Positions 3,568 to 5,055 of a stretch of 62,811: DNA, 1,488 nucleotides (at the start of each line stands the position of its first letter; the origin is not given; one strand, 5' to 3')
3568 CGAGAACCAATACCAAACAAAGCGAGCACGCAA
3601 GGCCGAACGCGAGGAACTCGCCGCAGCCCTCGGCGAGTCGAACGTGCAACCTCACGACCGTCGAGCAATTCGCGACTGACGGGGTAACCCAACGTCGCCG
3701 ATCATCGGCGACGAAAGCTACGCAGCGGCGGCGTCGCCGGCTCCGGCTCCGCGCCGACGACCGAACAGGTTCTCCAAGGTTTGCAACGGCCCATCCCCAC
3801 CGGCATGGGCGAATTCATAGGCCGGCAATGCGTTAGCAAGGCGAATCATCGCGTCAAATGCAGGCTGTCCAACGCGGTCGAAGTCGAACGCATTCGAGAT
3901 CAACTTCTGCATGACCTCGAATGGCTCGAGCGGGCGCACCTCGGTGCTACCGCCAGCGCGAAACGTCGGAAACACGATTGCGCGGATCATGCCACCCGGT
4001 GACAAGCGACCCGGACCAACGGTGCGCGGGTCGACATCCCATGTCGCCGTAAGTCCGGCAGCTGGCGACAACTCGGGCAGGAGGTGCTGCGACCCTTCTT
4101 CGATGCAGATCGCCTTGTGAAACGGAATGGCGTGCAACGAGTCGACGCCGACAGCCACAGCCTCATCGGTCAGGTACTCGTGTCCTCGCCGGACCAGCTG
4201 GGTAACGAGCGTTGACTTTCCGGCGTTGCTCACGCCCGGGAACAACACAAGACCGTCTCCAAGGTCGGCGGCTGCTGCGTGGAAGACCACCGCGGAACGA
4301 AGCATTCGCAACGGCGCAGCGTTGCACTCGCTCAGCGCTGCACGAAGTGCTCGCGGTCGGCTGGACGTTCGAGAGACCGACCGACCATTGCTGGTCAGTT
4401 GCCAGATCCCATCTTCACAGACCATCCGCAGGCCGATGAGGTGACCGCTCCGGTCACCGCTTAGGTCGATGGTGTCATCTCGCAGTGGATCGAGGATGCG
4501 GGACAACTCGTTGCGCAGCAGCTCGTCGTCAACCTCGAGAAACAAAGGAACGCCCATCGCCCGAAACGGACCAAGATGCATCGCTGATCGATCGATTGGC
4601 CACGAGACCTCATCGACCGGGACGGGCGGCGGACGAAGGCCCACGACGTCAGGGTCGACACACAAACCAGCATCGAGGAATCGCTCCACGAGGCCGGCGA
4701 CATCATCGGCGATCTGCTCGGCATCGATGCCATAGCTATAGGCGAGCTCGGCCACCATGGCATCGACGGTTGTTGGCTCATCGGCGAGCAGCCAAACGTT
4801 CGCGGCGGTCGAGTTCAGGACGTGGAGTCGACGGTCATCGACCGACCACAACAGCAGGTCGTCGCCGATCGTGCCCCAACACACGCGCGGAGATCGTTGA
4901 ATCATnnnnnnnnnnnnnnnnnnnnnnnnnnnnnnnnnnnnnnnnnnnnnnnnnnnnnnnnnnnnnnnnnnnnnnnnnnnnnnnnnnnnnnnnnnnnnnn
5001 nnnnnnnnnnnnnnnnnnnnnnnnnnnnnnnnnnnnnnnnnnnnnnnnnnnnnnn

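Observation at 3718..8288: Translationally coupled operon: BY tyrosine kinase, Wzy-like membrane protein and a PqqD / HprK-like kinase fusion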

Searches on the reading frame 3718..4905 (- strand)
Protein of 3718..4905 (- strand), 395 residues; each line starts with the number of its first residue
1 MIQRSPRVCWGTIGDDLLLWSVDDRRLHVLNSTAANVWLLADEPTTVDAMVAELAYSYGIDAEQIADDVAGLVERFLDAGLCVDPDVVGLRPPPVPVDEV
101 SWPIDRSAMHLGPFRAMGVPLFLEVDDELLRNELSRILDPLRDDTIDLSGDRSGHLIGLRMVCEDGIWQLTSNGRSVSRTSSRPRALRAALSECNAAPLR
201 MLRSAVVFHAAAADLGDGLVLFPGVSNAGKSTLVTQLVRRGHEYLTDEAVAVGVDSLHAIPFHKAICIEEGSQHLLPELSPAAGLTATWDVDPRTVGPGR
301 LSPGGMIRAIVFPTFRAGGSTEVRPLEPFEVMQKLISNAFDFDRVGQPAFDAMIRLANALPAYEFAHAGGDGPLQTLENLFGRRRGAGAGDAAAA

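Call 7: search_protein_families(library=pfam, proteins=[window:3718-4905:-], max_evalue=0.01)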
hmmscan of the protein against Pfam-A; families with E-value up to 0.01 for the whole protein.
window:3718-4905:- (395 aa): 2 families
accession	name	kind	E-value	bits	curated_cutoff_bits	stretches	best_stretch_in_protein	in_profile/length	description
PF05402.18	PqqD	-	1.7e-11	44.7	23.4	1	23-81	8-66/67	Coenzyme PQQ synthesis protein D (PqqD)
PF07475.17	Hpr_kinase_C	-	0.00053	20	33.3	1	207-252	8-53/171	HPr Serine kinase C-terminal domain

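Call 8: search_protein_families(library=ncbifam, proteins=[window:3718-4905:-], max_evalue=0.01)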
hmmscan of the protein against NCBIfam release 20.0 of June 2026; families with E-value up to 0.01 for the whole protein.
window:3718-4905:- (395 aa): 7 families
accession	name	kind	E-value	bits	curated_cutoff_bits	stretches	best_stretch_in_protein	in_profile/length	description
TIGR04352.1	HprK_rel_A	equivalog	9.5e-22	77.4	200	1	204-380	95-280/280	HprK-related kinase A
NF033530.1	lasso_PqqD_Strm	exception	1.4e-05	25.2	70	1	26-81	22-77/78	lasso peptide biosynthesis PqqD family chaperone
TIGR04355.1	HprK_rel_B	hypoth_equivalog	3e-05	23.3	200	1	200-255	139-194/351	HprK-related kinase B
NF033536.1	lasso_PqqD_Bac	exception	0.00012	22.2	80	1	14-81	18-85/88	lasso peptide biosynthesis PqqD family chaperone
TIGR03859.1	PQQ_PqqD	equivalog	0.00086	19.1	46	1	28-74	27-72/81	pyrroloquinoline quinone biosynthesis peptide chaperone PqqD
NF003883.0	PRK05428.2-1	equivalog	0.00089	18.7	252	1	216-252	26-62/189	HPr kinase/phosphorylase-related protein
TIGR00679.1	hpr-ser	equivalog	0.0032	16.7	240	1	209-252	135-178/300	HPr(Ser) kinase/phosphatase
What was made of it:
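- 3718..4905 (-): 395-aa PqqD(RRE)-HprK-like kinase fusion. RRE: aa 1-82 (nt 4660-4905). Variable linker: aa 83-107. Alpha/beta middle domain: aa 108-200 (nt 4306-4584). Kinase domain: aa 201-383 (nt 3757-4305). Pfam PqqD and NCBIfam HprK_rel_A hits (calls 7, 8).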

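Call 13: find_homologous_proteins(query=window:3718-4905:-, max_evalue=0.001)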
Query window:3718-4905:- (395 aa): 32 proteins with E <= 0.001 among 8000 candidates.
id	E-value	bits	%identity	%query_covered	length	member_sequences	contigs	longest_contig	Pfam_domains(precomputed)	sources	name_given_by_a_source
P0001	2.2e-259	878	99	100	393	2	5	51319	PF05402.19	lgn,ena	-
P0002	4.5e-209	712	82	100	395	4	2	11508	PF05402.19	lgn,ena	-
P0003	1.6e-207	707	82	100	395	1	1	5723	PF05402.19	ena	-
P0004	7.8e-170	583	68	97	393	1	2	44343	PF05402.19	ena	-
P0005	3.0e-169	581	70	97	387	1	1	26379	PF05402.19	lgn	-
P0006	1.0e-125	438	54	96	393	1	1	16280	PF05402.19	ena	-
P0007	5.6e-110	386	50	96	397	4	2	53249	PF05402.19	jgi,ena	-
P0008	8.6e-107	376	48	96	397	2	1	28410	PF05402.19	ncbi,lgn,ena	-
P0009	1.8e-103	365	61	70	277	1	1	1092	-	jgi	jgi:hypothetical protein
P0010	2.3e-103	364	49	95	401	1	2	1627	PF05402.19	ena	-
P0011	4.1e-103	363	48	97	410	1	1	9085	PF05402.19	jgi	jgi:hypothetical protein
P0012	3.9e-102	360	48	97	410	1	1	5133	PF05402.19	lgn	-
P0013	5.3e-98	347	49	97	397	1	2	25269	PF05402.19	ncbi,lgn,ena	-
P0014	7.4e-95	336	47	97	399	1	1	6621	PF05402.19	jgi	-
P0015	1.5e-93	332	46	96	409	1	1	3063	PF05402.19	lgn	-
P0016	2.4e-93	331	46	97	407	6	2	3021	PF05402.19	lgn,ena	-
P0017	3.6e-93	331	45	95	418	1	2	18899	PF05402.19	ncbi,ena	-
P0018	3.6e-91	324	45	98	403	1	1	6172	PF27840.1,PF05402.19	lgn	-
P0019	4.8e-90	320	45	97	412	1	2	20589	PF05402.19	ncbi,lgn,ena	-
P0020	2.0e-88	315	45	96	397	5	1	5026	PF05402.19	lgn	-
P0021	7.3e-88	313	45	95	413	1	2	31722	PF05402.19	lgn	-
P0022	4.7e-87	311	45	97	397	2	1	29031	PF05402.19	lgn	-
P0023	9.1e-87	310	43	95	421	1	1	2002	PF05402.19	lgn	-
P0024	1.6e-86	309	42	96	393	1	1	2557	PF27840.1,PF05402.19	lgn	-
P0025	8.2e-85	303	44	97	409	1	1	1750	PF05402.19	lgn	-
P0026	2.3e-83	298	43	96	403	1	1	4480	PF27840.1,PF05402.19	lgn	-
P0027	1.8e-82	296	42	96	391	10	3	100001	PF05402.19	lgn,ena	-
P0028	9.3e-82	293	44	97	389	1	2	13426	PF27840.1,PF05402.19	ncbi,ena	-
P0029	8.1e-81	290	41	96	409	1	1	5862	PF05402.19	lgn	-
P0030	1.7e-79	286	40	97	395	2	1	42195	PF05402.19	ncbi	-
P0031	3.8e-50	189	35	92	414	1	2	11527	PF05402.19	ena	-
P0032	6.3e-8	50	24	92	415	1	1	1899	PF07475.18,PF05402.19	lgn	-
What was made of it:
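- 3718..4905 (-): 32 full-length homologues (call 13).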

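Call 14: find_encoding_contigs(protein=P0030, flank=10000, max_places=2)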
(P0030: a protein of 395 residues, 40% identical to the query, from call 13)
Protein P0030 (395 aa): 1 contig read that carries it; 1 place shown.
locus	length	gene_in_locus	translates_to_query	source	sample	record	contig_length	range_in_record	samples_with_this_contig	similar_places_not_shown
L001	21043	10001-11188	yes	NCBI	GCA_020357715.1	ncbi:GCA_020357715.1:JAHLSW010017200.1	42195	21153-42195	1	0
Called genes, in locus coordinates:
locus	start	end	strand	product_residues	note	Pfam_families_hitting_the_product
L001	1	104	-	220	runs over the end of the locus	PF02397:Bac_transf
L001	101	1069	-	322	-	PF01073:3Beta_HSD, PF01370:Epimerase, PF02719:Polysacc_synt_2, PF04321:RmlD_sub_bind, PF13460:NAD_binding_10, PF16363:GDP_Man_Dehyd, PF07993:NAD_binding_4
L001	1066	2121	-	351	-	PF13692:Glyco_trans_1_4 (weak)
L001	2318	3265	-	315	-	PF13527:Acetyltransf_9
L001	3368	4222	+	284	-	PF01522:Polysacc_deac_1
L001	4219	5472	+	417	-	PF13477:Glyco_trans_4_2, PF13439:Glyco_transf_4, PF13579:Glyco_trans_4_4, PF00534:Glycos_transf_1, PF20706:GT4-conflict, PF13692:Glyco_trans_1_4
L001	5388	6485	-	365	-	PF13439:Glyco_transf_4, PF13579:Glyco_trans_4_4, PF00534:Glycos_transf_1, PF13692:Glyco_trans_1_4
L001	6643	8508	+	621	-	PF13614:AAA_31 (faint), PF00142:Fer4_NifH (faint), PF00448:SRP54 (faint), PF01656:CbiA (weak)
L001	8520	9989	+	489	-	-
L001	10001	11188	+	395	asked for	PF05402:PqqD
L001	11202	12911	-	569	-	PF13487:HD_5 (weak), PF00990:GGDEF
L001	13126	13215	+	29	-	-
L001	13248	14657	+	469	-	PF00890:FAD_binding_2 (weak), PF01134:GIDA (weak), PF01266:DAO (faint), PF07992:Pyr_redox_2, PF12831:FAD_oxidored, PF13738:Pyr_redox_3, PF00070:Pyr_redox, PF02852:Pyr_redox_dim, +3 more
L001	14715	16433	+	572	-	PF00364:Biotin_lipoyl, PF25917:BSH_RND (faint), PF25919:BSH_CusB (faint), PF25984:BSH_YknX (faint), PF25997:BSH_YhbJ (faint), PF00364:Biotin_lipoyl, PF02817:E3_binding, PF00198:2-oxoacid_dh, +1 more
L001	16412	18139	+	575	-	PF21948:LplA-B_cat, PF16881:LIAS_N (weak), PF04055:Radical_SAM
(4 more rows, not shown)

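Call 15: find_encoding_contigs(protein=P0027, flank=10000, max_places=2)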
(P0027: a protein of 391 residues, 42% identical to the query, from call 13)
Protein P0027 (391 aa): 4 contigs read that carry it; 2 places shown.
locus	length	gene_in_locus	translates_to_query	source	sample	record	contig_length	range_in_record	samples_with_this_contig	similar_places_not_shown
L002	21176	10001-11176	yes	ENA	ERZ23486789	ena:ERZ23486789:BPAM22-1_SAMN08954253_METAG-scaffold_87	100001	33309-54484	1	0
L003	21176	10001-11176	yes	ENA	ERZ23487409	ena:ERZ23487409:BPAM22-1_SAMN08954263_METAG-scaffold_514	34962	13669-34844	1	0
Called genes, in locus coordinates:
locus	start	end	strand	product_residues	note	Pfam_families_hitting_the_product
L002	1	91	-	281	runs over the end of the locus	PF00535:Glycos_transf_2, PF10111:Glyco_tranf_2_2, PF11397:GlcNAc (faint), PF13641:Glyco_tranf_2_3, PF13632:Glyco_trans_2_3 (weak)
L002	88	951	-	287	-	PF00535:Glycos_transf_2, PF10111:Glyco_tranf_2_2, PF13641:Glyco_tranf_2_3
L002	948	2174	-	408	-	PF00534:Glycos_transf_1 (weak), PF13692:Glyco_trans_1_4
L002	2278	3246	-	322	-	PF13527:Acetyltransf_9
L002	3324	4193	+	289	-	PF01522:Polysacc_deac_1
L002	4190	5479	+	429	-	PF13477:Glyco_trans_4_2, PF13439:Glyco_transf_4, PF13579:Glyco_trans_4_4, PF20706:GT4-conflict, PF00534:Glycos_transf_1, PF13692:Glyco_trans_1_4, PF13524:Glyco_trans_1_2 (weak)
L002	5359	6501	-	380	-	PF13439:Glyco_transf_4, PF13579:Glyco_trans_4_4, PF20706:GT4-conflict (weak), PF00534:Glycos_transf_1, PF13692:Glyco_trans_1_4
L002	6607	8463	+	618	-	PF13614:AAA_31 (faint), PF00142:Fer4_NifH (faint), PF00448:SRP54 (faint), PF01656:CbiA (weak)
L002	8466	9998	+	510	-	-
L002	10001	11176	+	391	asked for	PF05402:PqqD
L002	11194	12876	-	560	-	PF01590:GAF (faint), PF13487:HD_5, PF00990:GGDEF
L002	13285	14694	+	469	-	PF01134:GIDA (weak), PF01266:DAO (faint), PF03486:HI0933_like (faint), PF07992:Pyr_redox_2, PF12831:FAD_oxidored (weak), PF13738:Pyr_redox_3, PF00070:Pyr_redox, PF02852:Pyr_redox_dim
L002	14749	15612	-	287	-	-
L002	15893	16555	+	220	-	PF00198:2-oxoacid_dh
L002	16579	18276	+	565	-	PF21948:LplA-B_cat, PF16881:LIAS_N (weak), PF04055:Radical_SAM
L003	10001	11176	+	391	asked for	PF05402:PqqD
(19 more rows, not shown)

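Call 16: find_encoding_contigs(protein=P0007, flank=10000, max_places=2)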
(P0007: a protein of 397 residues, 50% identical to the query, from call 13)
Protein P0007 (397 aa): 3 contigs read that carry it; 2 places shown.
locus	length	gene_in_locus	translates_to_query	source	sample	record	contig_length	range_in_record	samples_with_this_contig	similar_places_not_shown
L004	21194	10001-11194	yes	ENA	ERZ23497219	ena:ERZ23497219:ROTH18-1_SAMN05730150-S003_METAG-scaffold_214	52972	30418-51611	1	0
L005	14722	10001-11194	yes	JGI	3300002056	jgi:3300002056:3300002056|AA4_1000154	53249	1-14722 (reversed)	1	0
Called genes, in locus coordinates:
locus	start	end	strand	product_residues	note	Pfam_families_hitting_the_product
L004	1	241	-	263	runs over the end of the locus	-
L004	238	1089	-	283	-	PF00535:Glycos_transf_2, PF10111:Glyco_tranf_2_2 (faint), PF13641:Glyco_tranf_2_3, PF13632:Glyco_trans_2_3 (weak)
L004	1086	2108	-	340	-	PF00534:Glycos_transf_1, PF13692:Glyco_trans_1_4 (weak)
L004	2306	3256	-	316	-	PF13527:Acetyltransf_9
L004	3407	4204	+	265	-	PF01522:Polysacc_deac_1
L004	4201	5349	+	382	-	-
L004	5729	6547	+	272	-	-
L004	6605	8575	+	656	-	PF01656:CbiA (weak), PF13614:AAA_31 (faint)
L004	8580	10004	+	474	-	-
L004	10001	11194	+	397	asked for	PF05402:PqqD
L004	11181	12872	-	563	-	PF13487:HD_5, PF13185:GAF_2, PF01590:GAF, PF00990:GGDEF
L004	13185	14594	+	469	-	PF00890:FAD_binding_2 (faint), PF01134:GIDA (weak), PF01266:DAO (faint), PF07992:Pyr_redox_2, PF12831:FAD_oxidored (weak), PF13738:Pyr_redox_3, PF00070:Pyr_redox, PF02852:Pyr_redox_dim, +2 more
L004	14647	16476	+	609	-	-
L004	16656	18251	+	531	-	PF21948:LplA-B_cat, PF16881:LIAS_N, PF04055:Radical_SAM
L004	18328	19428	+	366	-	PF01321:Creatinase_N, PF00557:Peptidase_M24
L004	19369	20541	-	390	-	PF01757:Acyl_transf_3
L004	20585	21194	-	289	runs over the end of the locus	-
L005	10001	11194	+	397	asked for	PF05402:PqqD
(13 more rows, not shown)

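Call 25: find_related_loci(query=A1, collection=genome_contigs, flank=10000)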
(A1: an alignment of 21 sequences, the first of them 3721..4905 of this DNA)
Query A1 (395 aa) in genome_contigs; peptide patterns used: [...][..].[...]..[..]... (x = any residue, [..] = any of these).
74 stretches matched a pattern; 14 encode a relative of the query (tblastn E <= 1e-3); 14 distinct loci.
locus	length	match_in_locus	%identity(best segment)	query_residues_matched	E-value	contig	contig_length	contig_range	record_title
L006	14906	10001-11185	81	1-394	0e+0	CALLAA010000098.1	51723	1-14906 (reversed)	MAG: uncultured Acidimicrobiales bacterium isolate L1_Bin_MAXBIN__035_sub_1 genome assembly, contig: c_000000927531, who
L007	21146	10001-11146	47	2-382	8e-104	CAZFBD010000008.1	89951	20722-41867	MAG TPA_asm: uncultured Acidimicrobiales bacterium isolate SRP268394_co1_170 genome assembly, contig: NODE_288_length_89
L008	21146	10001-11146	48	2-382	2e-102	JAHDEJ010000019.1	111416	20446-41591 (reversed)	MAG: Acidimicrobiales bacterium isolate MAG-179 RZ_490, whole genome shotgun sequence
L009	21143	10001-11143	44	11-382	6e-89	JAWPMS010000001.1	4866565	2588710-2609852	MAG: Acidimicrobiia bacterium isolate Padam5 contig_1818, whole genome shotgun sequence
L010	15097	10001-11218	40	4-380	4e-88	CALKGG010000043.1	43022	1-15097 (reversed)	MAG: uncultured Acidimicrobiales bacterium isolate R3_Bin_Bin_10_sub_1 genome assembly, contig: c_000002206833, whole ge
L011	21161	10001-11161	43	1-381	4e-86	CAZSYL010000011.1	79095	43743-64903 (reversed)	MAG TPA_asm: uncultured Acidimicrobiales bacterium isolate SRP114822_co2_87 genome assembly, contig: NODE_223_length_790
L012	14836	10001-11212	45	2-386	2e-99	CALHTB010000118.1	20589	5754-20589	MAG: uncultured Acidimicrobiales bacterium isolate R2_Bin_MAXBIN__008_sub_1 genome assembly, contig: c_000002190563, who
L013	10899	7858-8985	39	2-380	2e-88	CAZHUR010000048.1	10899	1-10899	MAG TPA_asm: uncultured Acidimicrobiales bacterium isolate SRP114822_co3_62 genome assembly, contig: NODE_949_length_108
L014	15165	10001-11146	48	2-382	3e-101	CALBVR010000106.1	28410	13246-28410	MAG: uncultured Acidimicrobiales bacterium isolate L2_Bin_Bin_149_1 genome assembly, contig: c_000000942404, whole genom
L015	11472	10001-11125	33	3-371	2e-40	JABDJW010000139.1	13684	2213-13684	MAG: Acidimicrobiales bacterium isolate SS_bin_33 k127_758201, whole genome shotgun sequence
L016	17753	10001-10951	31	28-361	9e-31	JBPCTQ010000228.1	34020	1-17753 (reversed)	MAG: Acidimicrobiales bacterium isolate MAG_seacave_32 S1Ck127_2100063, whole genome shotgun sequence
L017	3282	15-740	33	127-365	5e-28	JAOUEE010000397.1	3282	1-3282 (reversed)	MAG: Acidimicrobiia bacterium isolate 4_1_Jan_SF_Bin55 4_1_Jan_SF_Bin55_scaffold_17629_c1, whole genome shotgun sequence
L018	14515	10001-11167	36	4-344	8e-19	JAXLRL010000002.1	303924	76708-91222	MAG: Acidimicrobiia bacterium isolate STL-ACT8 C4.45.fa-2, whole genome shotgun sequence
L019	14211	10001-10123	59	208-248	6e-8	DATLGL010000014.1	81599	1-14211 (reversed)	MAG TPA_asm: Acidimicrobiales bacterium isolate SMAG_U13613 k141_232847, whole genome shotgun sequence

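Call 29: search_protein_families(library=ncbifam, proteins=[L018:2095-3135:+, L018:8627-10546:+, L018:10113-10907:+, L018:7110-8630:+, L018:450-1295:+, L018:1421-2287:+, L018:10904-11182:+], max_evalue=0.001)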
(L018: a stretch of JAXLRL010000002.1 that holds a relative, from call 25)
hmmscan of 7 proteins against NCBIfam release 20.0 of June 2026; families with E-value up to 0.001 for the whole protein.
L018:2095-3135:+ (346 aa): 3 families
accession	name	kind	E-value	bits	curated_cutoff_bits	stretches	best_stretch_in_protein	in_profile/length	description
TIGR04352.1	HprK_rel_A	equivalog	3.1e-22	79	200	1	161-338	96-277/280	HprK-related kinase A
TIGR04355.1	HprK_rel_B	hypoth_equivalog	2.2e-05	23.8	200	1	160-212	143-195/351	HprK-related kinase B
NF003883.0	PRK05428.2-1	equivalog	0.00012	21.5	252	1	159-209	13-63/189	HPr kinase/phosphorylase-related protein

L018:8627-10546:+ (639 aa): 1 family
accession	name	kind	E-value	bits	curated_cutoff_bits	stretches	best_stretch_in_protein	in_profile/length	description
TIGR04352.1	HprK_rel_A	equivalog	2.7e-29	102.2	200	1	459-635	98-280/280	HprK-related kinase A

L018:10113-10907:+ (264 aa): 1 family
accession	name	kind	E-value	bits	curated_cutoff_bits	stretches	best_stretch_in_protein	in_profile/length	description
NF033530.1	lasso_PqqD_Strm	exception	1.5e-05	25.1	70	1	167-240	4-77/78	lasso peptide biosynthesis PqqD family chaperone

L018:7110-8630:+ (506 aa): 0 families

L018:450-1295:+ (281 aa): 0 families

L018:1421-2287:+ (288 aa): 0 families

L018:10904-11182:+ (92 aa): 4 families
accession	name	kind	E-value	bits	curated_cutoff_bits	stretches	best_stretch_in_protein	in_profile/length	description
NF033530.1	lasso_PqqD_Strm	exception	5.7e-07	29.7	70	1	11-86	2-77/78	lasso peptide biosynthesis PqqD family chaperone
TIGR03859.1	PQQ_PqqD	equivalog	9.7e-07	28.6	46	1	19-82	15-75/81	pyrroloquinoline quinone biosynthesis peptide chaperone PqqD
NF033536.1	lasso_PqqD_Bac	exception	9.9e-07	28.8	80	1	23-83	22-82/88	lasso peptide biosynthesis PqqD family chaperone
TIGR04302.1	geo_PqqD_fam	equivalog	1.8e-05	25.1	100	1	33-85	47-98/102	GeoRSP system PqqD family peptide chaperone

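Call 32: search_protein_representatives(alignment_id=A1)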
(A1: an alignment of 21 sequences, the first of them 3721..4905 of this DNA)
Query: 21 sequences, 394 profile positions. Proteins with E-value up to 0.001 (for the whole library): 54325; up to 1e-10: 10425; up to 1e-30: 1662. The best 150 are listed.
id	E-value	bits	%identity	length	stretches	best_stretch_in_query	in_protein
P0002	3.4e-172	589.2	-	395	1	5-392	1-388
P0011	3.3e-156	536.6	-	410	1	5-393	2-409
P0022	6.5e-153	525.7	-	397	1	5-393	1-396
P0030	7.7e-145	499.1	-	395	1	3-392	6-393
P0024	7.4e-144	495.9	-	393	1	3-392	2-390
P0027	1.0e-143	495.5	-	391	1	1-386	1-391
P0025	1.0e-139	482.2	-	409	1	4-393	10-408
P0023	5.2e-137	473.4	-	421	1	8-392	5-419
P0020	1.1e-135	469.0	-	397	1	5-390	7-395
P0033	1.6e-135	468.4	-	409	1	5-391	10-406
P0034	5.8e-130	450.1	-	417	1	1-387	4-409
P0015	1.4e-128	445.6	-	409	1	4-388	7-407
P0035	1.4e-126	439.0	-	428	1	1-388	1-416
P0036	6.3e-126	436.9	-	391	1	3-392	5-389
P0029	8.6e-125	433.1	-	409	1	5-388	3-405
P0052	1.0e-80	288.0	-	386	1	4-387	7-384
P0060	2.9e-74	266.8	-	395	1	5-385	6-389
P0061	5.7e-74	265.8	-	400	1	8-386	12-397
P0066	5.5e-71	256.0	-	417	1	13-377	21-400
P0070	1.3e-67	244.9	-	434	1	16-382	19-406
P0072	1.6e-67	244.6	-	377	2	118-388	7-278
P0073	2.0e-67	244.2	-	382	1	4-386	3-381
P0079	8.8e-66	238.8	-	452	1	16-387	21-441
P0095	6.3e-61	222.9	-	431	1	8-390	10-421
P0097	1.1e-60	222.1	-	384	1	7-387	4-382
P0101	2.4e-60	220.9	-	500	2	184-387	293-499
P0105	1.5e-59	218.3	-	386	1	8-386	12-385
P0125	4.4e-56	206.9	-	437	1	4-385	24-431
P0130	5.1e-55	203.4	-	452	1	6-380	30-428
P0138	5.7e-54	199.9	-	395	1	5-387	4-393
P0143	2.2e-53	198.0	-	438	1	7-386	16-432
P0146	3.0e-53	197.6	-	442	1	9-383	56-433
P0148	5.3e-53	196.8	-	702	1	11-385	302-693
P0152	8.2e-53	196.1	-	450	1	14-371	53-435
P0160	6.6e-52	193.2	-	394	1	8-388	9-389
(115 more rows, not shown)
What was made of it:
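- About 120 of the best 150 exhaustive hits are single-stretch full-length matches, and 1662 hits have E <= 1e-30 (call 32). The same single ORF of 380-430 aa is found in independent MAGs and metagenomes down to about 25-30% identity (calls 13, 25, 32).
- Tried and rejected: Rejected on calls 13, 25 and 32.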
